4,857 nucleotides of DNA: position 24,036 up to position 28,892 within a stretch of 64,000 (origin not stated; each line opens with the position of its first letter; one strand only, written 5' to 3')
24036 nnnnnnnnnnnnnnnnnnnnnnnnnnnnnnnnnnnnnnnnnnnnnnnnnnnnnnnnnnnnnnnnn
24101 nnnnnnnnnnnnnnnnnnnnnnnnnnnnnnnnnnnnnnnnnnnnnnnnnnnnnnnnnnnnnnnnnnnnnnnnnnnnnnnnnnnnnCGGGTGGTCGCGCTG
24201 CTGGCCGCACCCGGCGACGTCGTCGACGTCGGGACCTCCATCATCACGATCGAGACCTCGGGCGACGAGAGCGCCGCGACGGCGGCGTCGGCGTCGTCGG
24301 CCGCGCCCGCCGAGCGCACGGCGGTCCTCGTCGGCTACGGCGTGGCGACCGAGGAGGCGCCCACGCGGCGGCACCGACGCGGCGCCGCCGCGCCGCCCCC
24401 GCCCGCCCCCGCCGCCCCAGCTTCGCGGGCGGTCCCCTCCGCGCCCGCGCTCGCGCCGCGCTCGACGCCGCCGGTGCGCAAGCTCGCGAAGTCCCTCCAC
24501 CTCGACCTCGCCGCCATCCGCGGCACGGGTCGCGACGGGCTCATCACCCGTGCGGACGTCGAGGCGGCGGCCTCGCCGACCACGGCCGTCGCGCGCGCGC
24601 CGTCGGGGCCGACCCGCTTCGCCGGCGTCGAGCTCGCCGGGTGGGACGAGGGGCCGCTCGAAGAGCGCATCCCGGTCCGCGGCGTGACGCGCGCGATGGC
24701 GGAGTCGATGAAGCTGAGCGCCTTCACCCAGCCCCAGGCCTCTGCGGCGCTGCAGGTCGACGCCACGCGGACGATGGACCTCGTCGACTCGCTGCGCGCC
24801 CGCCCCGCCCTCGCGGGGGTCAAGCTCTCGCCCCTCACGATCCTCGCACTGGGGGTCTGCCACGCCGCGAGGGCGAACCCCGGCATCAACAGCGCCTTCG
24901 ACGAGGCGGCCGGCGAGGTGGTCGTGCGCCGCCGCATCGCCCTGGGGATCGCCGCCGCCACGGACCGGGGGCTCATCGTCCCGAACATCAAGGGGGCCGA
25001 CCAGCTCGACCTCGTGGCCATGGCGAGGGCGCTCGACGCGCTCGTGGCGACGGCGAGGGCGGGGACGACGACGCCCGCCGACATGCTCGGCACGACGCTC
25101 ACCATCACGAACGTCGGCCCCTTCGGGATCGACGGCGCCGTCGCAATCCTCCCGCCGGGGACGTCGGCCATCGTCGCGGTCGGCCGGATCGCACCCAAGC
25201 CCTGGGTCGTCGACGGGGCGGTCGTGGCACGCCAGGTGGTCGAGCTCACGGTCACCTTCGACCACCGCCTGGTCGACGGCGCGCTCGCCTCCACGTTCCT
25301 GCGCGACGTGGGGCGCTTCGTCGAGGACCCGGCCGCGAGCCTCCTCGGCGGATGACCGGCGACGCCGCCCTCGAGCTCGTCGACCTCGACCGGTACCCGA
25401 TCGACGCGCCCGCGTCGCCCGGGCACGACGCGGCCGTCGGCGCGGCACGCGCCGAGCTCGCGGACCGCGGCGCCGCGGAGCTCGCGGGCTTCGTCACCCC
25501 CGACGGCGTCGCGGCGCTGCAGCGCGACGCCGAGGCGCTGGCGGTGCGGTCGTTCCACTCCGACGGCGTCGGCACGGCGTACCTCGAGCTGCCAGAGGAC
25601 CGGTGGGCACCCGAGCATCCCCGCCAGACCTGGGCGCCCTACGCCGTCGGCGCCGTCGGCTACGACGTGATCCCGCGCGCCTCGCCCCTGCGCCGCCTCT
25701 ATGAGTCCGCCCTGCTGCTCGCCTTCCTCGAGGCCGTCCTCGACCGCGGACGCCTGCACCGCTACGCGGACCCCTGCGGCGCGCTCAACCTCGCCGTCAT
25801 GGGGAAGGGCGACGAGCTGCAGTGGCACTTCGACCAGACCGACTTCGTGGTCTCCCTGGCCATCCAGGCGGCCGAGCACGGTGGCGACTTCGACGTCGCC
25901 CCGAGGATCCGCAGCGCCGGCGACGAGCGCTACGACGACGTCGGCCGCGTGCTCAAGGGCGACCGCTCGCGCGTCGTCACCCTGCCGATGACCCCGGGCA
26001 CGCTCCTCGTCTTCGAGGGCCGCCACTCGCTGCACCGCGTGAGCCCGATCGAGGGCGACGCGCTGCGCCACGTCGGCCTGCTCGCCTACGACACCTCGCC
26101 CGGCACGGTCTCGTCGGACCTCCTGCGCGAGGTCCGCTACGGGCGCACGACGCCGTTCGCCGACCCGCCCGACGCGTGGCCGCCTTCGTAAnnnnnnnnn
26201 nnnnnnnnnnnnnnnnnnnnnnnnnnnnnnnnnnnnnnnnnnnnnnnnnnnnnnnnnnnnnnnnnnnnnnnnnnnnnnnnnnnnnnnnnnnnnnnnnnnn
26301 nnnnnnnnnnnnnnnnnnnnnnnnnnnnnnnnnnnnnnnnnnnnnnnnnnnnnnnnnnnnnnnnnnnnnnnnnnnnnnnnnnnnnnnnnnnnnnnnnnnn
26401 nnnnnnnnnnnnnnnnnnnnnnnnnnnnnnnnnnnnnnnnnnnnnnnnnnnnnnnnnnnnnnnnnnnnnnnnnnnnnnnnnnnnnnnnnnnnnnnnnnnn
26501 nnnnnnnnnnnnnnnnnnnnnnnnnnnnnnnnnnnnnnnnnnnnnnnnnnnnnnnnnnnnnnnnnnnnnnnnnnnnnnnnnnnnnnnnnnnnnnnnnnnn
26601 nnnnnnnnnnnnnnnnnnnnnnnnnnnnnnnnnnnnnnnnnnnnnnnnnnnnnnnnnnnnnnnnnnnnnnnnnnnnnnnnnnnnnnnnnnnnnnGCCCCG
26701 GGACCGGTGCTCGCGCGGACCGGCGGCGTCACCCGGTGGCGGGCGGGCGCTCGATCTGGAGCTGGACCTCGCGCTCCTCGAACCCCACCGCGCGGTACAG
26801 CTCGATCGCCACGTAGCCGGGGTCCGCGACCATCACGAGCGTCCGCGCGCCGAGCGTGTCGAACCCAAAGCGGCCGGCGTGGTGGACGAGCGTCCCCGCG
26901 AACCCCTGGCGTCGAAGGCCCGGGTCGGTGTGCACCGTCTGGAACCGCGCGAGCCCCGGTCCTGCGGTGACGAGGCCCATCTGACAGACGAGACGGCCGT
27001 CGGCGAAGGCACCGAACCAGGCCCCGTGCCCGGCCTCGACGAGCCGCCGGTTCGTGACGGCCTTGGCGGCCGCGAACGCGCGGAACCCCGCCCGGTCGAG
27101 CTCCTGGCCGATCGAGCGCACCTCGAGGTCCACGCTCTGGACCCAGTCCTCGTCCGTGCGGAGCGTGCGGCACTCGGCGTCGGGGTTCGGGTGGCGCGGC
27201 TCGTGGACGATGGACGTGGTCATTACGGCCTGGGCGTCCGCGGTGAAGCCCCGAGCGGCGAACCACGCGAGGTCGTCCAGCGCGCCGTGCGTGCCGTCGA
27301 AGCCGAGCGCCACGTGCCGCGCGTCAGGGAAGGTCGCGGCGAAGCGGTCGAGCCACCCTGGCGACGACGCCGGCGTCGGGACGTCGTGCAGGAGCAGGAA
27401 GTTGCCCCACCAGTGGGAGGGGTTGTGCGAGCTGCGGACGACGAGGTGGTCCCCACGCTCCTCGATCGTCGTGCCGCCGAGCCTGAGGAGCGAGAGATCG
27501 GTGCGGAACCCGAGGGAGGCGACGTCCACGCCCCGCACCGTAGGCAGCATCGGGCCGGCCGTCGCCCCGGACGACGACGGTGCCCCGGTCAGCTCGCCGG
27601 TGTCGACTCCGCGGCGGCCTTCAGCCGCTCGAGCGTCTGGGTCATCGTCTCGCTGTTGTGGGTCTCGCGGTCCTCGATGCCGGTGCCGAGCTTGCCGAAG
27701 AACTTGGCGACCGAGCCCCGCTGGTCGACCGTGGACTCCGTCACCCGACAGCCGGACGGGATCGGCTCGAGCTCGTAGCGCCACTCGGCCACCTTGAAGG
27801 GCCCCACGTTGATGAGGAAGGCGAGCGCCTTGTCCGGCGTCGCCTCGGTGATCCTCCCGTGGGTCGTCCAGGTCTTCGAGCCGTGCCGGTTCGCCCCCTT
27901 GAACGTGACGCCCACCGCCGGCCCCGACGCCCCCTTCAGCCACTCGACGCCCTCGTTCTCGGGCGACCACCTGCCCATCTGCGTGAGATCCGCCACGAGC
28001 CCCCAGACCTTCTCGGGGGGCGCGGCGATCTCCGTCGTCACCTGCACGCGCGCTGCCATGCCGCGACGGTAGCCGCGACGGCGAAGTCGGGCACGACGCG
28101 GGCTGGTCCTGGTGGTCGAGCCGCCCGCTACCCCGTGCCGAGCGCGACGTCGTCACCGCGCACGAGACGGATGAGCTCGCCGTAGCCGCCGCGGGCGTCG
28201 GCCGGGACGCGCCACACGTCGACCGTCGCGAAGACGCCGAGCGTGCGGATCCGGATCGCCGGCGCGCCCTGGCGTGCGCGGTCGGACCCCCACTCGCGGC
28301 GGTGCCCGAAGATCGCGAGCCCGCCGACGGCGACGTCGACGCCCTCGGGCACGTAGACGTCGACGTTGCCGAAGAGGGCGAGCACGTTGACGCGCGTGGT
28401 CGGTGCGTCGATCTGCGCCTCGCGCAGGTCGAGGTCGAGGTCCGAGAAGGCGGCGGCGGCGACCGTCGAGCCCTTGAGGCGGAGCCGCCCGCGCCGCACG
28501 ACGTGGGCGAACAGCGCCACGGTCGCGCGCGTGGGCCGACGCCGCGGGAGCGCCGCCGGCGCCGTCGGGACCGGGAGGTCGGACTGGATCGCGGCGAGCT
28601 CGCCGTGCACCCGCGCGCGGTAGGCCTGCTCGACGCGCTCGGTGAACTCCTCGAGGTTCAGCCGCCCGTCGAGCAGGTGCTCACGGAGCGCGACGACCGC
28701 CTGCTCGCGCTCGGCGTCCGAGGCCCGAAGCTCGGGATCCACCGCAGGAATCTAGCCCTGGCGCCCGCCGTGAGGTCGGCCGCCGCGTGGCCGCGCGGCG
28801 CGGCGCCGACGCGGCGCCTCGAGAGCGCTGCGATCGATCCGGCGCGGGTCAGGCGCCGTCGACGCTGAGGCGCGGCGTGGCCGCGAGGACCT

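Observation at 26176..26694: Formaldehyde-activating enzyme (Fae) homologue with no H4MPT pathway genes nearby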

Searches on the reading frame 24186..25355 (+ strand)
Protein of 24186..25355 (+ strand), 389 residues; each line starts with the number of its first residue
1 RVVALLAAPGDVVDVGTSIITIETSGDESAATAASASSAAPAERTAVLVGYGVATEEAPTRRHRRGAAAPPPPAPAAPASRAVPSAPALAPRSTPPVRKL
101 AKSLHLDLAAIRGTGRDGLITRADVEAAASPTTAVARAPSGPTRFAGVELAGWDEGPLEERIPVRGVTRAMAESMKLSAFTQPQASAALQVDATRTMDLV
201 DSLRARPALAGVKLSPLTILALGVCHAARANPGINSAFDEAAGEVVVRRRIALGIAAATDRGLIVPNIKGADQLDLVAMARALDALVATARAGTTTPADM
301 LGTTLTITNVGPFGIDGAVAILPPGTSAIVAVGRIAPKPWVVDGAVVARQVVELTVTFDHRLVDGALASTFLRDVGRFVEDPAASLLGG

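Call 7: search_protein_families(library=pfam, proteins=[window:24186-25355:+], max_evalue=0.01)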
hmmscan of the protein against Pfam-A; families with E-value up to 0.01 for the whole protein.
window:24186-25355:+ (389 aa): 2 families
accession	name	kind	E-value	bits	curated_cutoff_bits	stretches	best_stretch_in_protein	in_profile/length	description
PF00198.28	2-oxoacid_dh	-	1.8e-64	217.8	23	1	159-386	4-231/232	2-oxoacid dehydrogenases acyltransferase (catalytic domain)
PF02817.22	E3_binding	-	2.2e-12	47.4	23.7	1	92-126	2-36/36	e3 binding domain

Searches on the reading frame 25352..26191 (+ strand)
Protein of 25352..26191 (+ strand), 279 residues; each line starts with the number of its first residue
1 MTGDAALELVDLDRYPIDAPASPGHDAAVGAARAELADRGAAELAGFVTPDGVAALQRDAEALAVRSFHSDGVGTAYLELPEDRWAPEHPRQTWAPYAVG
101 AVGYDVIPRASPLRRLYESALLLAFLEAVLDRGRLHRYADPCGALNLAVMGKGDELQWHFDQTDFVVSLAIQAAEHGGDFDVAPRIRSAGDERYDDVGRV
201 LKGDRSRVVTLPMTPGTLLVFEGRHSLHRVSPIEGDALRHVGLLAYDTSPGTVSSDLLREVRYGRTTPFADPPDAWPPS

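Call 6: search_protein_families(library=ncbifam, proteins=[window:25352-26191:+], max_evalue=0.01)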
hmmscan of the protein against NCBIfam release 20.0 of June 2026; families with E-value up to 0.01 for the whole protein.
window:25352-26191:+ (279 aa): 0 families

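Call 7: search_protein_families(library=pfam, proteins=[window:25352-26191:+], max_evalue=0.01)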
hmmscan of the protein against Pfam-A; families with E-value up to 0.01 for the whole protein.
window:25352-26191:+ (279 aa): 2 families
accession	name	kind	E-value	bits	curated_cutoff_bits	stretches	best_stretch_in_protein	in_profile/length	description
PF23169.1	HalD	-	1e-11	45.2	26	1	96-248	59-210/228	Halogenase D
PF13640.12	2OG-FeII_Oxy_3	-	0.0024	19.2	27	1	146-235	2-86/98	2OG-Fe(II) oxygenase superfamily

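Call 19: search_solved_structures(query=window:25352-26191:+, show_alignments=3, max_evalue=1)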
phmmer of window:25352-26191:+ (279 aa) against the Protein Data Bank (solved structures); distinct sequences matched with E-value up to 1: 8.
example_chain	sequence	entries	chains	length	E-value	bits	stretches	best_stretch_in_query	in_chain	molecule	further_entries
6gem_A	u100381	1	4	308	0.014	18.2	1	191-246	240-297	Oxidoreductase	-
5j4r_A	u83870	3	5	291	0.025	17.4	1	191-246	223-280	WelO5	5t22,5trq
5iqu_A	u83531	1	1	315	0.028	17.2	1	191-246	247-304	WelO5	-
5iqs_A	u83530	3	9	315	0.029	17.2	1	191-246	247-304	WelO5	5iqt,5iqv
8aut_A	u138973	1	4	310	0.057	16.2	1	187-246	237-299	Oxidoreductase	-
8shh_A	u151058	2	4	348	0.075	15.8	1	19-110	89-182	dTDP-glucose 4,6-dehydratase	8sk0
8acv_A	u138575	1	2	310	0.091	15.6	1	188-246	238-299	Oxidoreductase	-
5eqn_A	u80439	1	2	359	0.17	14.7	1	153-185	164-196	FrbJ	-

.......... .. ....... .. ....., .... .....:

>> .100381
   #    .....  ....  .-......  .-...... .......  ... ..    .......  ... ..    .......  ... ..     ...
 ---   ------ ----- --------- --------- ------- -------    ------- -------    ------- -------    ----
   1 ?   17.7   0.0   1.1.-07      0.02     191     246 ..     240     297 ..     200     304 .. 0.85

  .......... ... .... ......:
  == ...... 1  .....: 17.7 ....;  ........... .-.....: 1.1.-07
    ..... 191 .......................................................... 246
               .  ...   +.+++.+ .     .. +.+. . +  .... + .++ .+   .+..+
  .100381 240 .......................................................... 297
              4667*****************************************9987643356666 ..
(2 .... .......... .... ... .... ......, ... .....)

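Call 36: find_homologous_proteins(query=window:25352-26191:+)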
Query window:25352-26191:+ (279 aa): 2510 proteins with E <= 0.001 among 8000 candidates; the best 120 are listed.
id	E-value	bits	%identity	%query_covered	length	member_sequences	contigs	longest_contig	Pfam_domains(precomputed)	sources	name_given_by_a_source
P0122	1.4e-173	594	95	100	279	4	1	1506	PF23169.2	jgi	jgi:hypothetical protein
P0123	6.1e-151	520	86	100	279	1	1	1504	PF23169.2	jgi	jgi:hypothetical protein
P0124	9.5e-151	519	85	100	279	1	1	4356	PF23169.2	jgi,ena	-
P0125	7.7e-150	516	86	100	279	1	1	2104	PF23169.2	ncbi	-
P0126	2.1e-149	515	84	100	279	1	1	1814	PF23169.2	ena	-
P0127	8.8e-148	509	82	100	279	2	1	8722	PF23169.2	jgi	jgi:hypothetical protein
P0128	2.1e-147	508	83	100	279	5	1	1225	PF23169.2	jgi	jgi:hypothetical protein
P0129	3.0e-147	508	84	100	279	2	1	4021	PF23169.2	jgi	jgi:hypothetical protein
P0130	7.5e-147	506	83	100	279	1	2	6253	PF23169.2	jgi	jgi:hypothetical protein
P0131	2.5e-146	505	84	99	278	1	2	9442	PF23169.2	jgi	jgi:hypothetical protein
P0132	2.4e-144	498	81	100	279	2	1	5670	PF23169.2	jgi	jgi:hypothetical protein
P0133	4.0e-142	491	81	99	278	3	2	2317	PF23169.2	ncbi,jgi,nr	ncbi:MAG TPA: hypothetical protein VKT18_06815 [Acidimicrobiales bacterium]|nr:hypothetical protein 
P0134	1.0e-141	490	80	100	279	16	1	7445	PF23169.2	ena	-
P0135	3.3e-141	488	80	100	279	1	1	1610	PF23169.2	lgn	-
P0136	7.9e-141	487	79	100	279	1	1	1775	PF23169.2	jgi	-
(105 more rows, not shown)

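Call 47: predict_structure(alignment_id=A1)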
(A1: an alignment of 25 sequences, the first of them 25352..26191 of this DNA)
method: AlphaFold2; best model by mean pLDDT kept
length: 279 residues; sequences in the alignment: 25
mean_pLDDT: 89.8   pTM: 0.87
mean pLDDT of the five models: 89.8, 89.8, 88.0, 87.2, 86.6
residues with pLDDT >= 90: 162; 70-90: 110; 50-70: 5; < 50: 2
segments of 3 or more residues with pLDDT < 50: none
pLDDT, mean of each block of 10 residues (from residue 1): 77 96 97 93 95 95 91 90 94 93 89 92 95 86 76 92 90 88 93 97 93 89 91 88 88 82 86 80
secondary structure, 60 per line:
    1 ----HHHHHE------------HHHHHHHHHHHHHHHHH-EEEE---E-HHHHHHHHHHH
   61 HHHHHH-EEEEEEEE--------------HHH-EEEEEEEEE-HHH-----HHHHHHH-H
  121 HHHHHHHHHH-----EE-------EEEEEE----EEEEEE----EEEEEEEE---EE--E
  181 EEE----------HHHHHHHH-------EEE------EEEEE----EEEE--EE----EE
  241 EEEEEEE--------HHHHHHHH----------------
elements in order: H5-9 H23-39 E41-44 H50-66 E68-75 E94-102 H112-118 H120-130 E145-150 E155-160 E165-172 E180-183 H194-201 E209-211 E218-222 E227-230 E239-247 H256-263

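Call 50: fold_search(model_id=the predicted structure, library=pdb)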
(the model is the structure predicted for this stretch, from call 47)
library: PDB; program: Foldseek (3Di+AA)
matches with E <= 10: 1678; with E <= 0.001: 579
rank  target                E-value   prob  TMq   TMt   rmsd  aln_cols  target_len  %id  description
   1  7u6j_B                3.0e-13  1.00  0.63  0.70   4.1       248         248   18  HalB with lysine and succinate (released 2023-03-15)
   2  7u6j_A                1.3e-12  1.00  0.64  0.71   4.0       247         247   18  HalB with lysine and succinate (released 2023-03-15)
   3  7u6i_A                1.8e-12  1.00  0.62  0.70   4.1       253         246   18  HalB with glycine and succinate (released 2023-03-15)
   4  9oeu_G                7.3e-12  1.00  0.65  0.72   4.6       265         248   16  HalA with lysine, succinate, chloride, and vanadium(IV)-oxo at pH 7 (released 2025-11-19)
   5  7jsd_A                8.8e-12  1.00  0.63  0.69   3.6       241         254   15  Hydroxylase homolog of BesD with Fe(II), alpha-ketoglutarate, and lysine (released 2021-08-25)
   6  6nie_C                8.8e-12  1.00  0.67  0.76   4.2       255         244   16  BesD with Fe(II), chloride, and alpha-ketoglutarate (released 2019-10-02)
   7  9oeu_B                9.3e-12  1.00  0.62  0.68   3.8       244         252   16  HalA with lysine, succinate, chloride, and vanadium(IV)-oxo at pH 7 (released 2025-11-19)
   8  7u6h_A                9.3e-12  1.00  0.65  0.71   4.1       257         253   16  HalD with ornithine and alpha-ketoglutarate (released 2023-03-15)
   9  6nie_A                9.9e-12  1.00  0.67  0.75   4.2       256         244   16  BesD with Fe(II), chloride, and alpha-ketoglutarate (released 2019-10-02)
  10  9oew_C                1.7e-11  1.00  0.63  0.69   4.0       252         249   16  HalA N224V with lysine, succinate, chloride, and vanadium(IV)-oxo (released 2025-11-19)
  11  9oeu_E                1.7e-11  1.00  0.62  0.69   4.0       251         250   16  HalA with lysine, succinate, chloride, and vanadium(IV)-oxo at pH 7 (released 2025-11-19)
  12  7u6h_B                1.7e-11  1.00  0.65  0.71   4.0       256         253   16  HalD with ornithine and alpha-ketoglutarate (released 2023-03-15)
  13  7jsd_C                1.9e-11  1.00  0.60  0.64   3.4       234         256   17  Hydroxylase homolog of BesD with Fe(II), alpha-ketoglutarate, and lysine (released 2021-08-25)
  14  9oew_B                2.2e-11  1.00  0.61  0.67   4.0       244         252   17  HalA N224V with lysine, succinate, chloride, and vanadium(IV)-oxo (released 2025-11-19)
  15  9oev_E                2.8e-11  1.00  0.62  0.68   4.2       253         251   17  HalA I151N with lysine, succinate, chloride, and vanadium(IV)-oxo (released 2025-11-19)
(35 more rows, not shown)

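Call 72: search_solved_structures(query=A1, max_evalue=10, show_alignments=4)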
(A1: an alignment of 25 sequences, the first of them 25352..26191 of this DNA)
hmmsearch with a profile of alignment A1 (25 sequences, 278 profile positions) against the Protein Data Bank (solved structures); distinct sequences matched with E-value up to 10: 7.
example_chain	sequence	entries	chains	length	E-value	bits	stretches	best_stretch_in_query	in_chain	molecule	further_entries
6gem_A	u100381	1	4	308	0.003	20.2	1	189-248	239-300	Oxidoreductase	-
8aut_A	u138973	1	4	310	0.0038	19.8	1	186-246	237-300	Oxidoreductase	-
5j4r_A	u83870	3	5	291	0.006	19.2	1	189-248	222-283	WelO5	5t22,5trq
5iqs_A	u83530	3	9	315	0.0069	19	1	189-248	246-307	WelO5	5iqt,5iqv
5iqu_A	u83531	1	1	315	0.007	19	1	189-248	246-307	WelO5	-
8acv_A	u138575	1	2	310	0.0095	18.5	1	186-246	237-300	Oxidoreductase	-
5eqn_A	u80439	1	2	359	0.81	12.2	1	152-184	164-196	FrbJ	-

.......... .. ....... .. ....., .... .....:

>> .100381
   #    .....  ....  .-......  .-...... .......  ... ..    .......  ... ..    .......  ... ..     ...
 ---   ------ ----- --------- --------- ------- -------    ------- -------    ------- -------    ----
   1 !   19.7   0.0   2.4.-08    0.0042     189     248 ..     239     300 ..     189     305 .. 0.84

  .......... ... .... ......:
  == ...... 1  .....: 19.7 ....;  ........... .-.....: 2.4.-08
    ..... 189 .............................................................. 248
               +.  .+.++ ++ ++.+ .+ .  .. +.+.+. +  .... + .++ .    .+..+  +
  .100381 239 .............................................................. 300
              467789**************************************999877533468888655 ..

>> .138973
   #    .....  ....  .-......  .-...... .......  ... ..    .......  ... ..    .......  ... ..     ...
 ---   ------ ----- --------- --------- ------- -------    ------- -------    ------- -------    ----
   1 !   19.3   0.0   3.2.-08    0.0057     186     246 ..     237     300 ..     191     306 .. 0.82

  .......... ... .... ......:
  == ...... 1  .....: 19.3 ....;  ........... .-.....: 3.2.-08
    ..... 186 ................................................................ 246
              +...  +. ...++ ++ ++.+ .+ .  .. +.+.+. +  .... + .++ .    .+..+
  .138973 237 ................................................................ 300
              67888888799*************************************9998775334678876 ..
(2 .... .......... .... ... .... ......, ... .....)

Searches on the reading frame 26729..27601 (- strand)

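Call 7: search_protein_families(library=pfam, proteins=[window:26729-27601:-], max_evalue=0.01)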
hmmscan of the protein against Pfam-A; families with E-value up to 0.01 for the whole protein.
window:26729-27601:- (290 aa): 3 families
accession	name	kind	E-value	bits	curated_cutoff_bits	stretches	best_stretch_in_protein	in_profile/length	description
PF00583.31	Acetyltransf_1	-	5e-06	27.2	20.7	1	188-274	28-116/116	Acetyltransferase (GNAT) family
PF13508.13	Acetyltransf_7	-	0.00017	22.4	27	1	195-276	5-84/84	Acetyltransferase (GNAT) domain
PF08445.16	FR47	-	0.0028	18.1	22.1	1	221-279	25-82/86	FR47-like protein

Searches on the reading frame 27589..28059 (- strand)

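Call 7: search_protein_families(library=pfam, proteins=[window:27589-28059:-], max_evalue=0.01)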
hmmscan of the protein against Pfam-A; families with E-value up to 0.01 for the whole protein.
window:27589-28059:- (156 aa): 3 families
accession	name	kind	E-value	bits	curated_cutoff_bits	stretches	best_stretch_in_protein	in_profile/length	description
PF10604.15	Polyketide_cyc2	-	6.8e-21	75.5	27.4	1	3-151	2-142/142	Polyketide cyclase / dehydrase and lipid transport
PF03364.25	Polyketide_cyc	-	3.1e-11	44.1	23.4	1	11-108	1-95/126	Polyketide cyclase / dehydrase and lipid transport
PF08327.17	AHSA1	-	7.5e-08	33.1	22.1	1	12-150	1-124/125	Activator of Hsp90 ATPase homolog 1-like protein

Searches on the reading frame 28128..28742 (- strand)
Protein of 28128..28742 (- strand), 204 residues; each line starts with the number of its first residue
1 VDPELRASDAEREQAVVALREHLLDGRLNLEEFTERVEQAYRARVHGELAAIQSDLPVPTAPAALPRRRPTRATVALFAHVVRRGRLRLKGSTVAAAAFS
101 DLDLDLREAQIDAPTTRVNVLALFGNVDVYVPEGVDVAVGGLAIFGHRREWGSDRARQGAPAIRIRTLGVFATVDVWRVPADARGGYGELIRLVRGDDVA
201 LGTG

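Call 7: search_protein_families(library=pfam, proteins=[window:28128-28742:-], max_evalue=0.01)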
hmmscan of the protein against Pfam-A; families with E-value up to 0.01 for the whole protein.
window:28128-28742:- (204 aa): 2 families
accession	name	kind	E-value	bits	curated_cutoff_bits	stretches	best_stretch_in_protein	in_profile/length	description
PF08044.16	DUF1707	-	1.1e-19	70.6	27.6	1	5-57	1-53/53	DUF1707 SHOCT-like domain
PF09922.15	LiaF-like_C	-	4.9e-07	30.1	29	1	98-148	22-72/114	Cell wall-active antibiotics response LiaF, C-terminal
